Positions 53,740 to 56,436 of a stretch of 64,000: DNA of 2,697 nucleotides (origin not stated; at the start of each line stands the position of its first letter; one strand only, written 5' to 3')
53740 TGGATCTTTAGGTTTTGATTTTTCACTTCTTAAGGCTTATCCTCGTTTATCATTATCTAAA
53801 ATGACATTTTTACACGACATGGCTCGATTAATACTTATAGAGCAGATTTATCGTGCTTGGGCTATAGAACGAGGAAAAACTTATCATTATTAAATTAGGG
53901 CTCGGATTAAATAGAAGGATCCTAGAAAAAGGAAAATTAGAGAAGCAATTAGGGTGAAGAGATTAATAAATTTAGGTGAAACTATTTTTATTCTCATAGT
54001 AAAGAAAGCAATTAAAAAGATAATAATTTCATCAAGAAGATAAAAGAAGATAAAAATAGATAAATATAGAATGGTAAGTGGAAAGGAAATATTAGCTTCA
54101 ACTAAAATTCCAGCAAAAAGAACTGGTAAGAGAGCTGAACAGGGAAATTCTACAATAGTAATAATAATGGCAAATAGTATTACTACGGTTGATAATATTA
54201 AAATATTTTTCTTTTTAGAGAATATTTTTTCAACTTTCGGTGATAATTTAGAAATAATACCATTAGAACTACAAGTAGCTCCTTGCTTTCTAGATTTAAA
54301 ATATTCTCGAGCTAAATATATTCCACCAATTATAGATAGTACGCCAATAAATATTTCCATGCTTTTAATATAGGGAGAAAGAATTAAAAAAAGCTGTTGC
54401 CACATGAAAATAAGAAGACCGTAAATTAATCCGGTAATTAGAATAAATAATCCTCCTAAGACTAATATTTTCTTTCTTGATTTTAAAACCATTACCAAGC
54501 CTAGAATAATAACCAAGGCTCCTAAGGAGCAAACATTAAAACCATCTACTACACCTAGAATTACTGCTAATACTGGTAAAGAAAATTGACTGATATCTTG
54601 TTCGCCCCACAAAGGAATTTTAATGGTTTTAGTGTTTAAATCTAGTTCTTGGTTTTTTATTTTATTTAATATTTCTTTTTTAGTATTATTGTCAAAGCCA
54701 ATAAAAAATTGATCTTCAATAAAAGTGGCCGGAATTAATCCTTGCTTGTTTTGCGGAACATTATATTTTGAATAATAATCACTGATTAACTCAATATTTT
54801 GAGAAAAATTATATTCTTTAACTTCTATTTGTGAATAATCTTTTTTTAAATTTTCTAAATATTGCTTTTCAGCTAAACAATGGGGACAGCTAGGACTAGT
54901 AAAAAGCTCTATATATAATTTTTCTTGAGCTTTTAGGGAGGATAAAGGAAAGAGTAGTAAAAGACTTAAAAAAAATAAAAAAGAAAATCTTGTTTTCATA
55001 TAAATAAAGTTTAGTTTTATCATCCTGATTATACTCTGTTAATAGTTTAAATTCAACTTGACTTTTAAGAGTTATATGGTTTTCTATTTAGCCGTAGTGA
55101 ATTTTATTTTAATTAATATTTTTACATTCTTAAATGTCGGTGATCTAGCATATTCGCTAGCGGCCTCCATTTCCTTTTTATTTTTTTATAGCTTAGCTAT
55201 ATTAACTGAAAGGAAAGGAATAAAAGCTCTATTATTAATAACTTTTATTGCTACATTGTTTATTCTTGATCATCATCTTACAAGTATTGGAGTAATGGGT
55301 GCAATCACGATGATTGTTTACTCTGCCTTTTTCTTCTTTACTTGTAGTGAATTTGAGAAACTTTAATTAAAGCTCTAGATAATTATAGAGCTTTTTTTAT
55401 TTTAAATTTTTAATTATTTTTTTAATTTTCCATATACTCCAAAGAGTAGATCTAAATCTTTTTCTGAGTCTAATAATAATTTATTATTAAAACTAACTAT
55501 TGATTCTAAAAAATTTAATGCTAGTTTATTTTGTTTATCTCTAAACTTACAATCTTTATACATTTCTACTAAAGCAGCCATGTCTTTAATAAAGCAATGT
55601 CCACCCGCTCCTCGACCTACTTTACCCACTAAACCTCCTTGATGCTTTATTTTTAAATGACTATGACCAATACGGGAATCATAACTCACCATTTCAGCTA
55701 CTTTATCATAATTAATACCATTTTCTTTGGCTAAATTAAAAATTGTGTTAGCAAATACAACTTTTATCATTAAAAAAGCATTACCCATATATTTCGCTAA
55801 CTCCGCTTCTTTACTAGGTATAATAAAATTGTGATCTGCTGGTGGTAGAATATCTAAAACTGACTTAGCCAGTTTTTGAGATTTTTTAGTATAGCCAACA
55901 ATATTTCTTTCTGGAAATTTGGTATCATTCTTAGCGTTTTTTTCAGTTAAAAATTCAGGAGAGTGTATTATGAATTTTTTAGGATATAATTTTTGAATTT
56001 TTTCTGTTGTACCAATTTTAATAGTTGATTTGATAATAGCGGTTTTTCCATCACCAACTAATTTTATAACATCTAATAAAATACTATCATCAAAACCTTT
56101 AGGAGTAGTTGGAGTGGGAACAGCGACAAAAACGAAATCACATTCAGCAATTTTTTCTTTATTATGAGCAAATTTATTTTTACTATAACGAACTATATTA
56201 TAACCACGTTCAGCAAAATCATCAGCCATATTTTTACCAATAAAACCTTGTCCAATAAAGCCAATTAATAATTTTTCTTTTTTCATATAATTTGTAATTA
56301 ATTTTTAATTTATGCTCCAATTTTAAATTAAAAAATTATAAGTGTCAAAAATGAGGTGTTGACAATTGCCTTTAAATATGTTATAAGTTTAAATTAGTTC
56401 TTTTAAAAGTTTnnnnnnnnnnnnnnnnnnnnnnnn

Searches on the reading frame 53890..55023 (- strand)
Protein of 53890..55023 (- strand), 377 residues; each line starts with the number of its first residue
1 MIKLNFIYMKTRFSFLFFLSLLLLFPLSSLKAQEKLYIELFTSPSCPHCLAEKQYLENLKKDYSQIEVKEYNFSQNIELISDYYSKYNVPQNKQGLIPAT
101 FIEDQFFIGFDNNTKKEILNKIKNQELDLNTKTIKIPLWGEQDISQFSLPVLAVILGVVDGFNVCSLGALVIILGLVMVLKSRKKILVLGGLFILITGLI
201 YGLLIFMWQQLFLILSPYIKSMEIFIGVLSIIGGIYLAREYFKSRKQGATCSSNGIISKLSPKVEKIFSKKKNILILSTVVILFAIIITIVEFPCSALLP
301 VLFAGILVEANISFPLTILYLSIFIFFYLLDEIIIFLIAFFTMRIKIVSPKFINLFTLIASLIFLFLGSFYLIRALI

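Call 9: search_protein_families(library=pfam, proteins=[window:53890-55023:-], max_evalue=0.1)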
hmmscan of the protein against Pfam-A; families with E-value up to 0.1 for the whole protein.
window:53890-55023:- (377 aa): 2 families
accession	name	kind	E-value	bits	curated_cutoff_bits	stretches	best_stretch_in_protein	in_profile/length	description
PF00462.30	Glutaredoxin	-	4.9e-06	27.1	22.9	1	38-91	1-52/60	Glutaredoxin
PF08534.16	Redoxin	-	0.043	14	26.6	1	31-70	26-65/148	Redoxin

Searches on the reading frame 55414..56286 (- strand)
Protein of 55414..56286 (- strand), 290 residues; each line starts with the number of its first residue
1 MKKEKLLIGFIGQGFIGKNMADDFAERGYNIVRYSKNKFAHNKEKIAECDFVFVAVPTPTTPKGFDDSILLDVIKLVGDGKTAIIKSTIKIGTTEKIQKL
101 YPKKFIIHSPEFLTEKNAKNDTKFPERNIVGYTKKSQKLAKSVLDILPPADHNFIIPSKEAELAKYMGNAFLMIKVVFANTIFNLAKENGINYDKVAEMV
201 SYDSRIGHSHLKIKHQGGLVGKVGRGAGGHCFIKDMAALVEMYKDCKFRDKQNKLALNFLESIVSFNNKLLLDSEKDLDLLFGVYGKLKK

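Call 9: search_protein_families(library=pfam, proteins=[window:55414-56286:-], max_evalue=0.1)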
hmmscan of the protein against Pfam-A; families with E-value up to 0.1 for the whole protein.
window:55414-56286:- (290 aa): 8 families
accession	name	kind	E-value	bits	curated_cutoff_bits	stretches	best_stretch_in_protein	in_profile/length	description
PF00984.24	UDPG_MGDP_dh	-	1e-17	64.4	25.4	1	159-249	1-81/94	UDP-glucose/GDP-mannose dehydrogenase family, central domain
PF03721.20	UDPG_MGDP_dh_N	-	4.4e-16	59.4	27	1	40-139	67-183/187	UDP-glucose/GDP-mannose dehydrogenase family, NAD binding domain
PF03446.21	NAD_binding_2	-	5.7e-06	26.9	21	1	8-100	2-106/161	NAD binding domain of 6-phosphogluconate dehydrogenase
PF03807.23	F420_oxidored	-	3.6e-05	24.7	21.6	1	8-59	2-70/94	NADP oxidoreductase coenzyme F420-dependent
PF02826.25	2-Hacid_dh_C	-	0.01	15.7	25.1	1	8-64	39-108/178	D-isomer specific 2-hydroxyacid dehydrogenase, NAD binding domain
PF01370.27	Epimerase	-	0.012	15.4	20.9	1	12-55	6-49/240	NAD dependent epimerase/dehydratase family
PF02737.24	3HCDH_N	-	0.074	13.4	22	0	8-43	2-37/180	3-hydroxyacyl-CoA dehydrogenase, NAD binding domain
PF02153.23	PDH_N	-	0.088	12.8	26.5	0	42-116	37-109/154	Prephenate dehydrogenase, nucleotide-binding domain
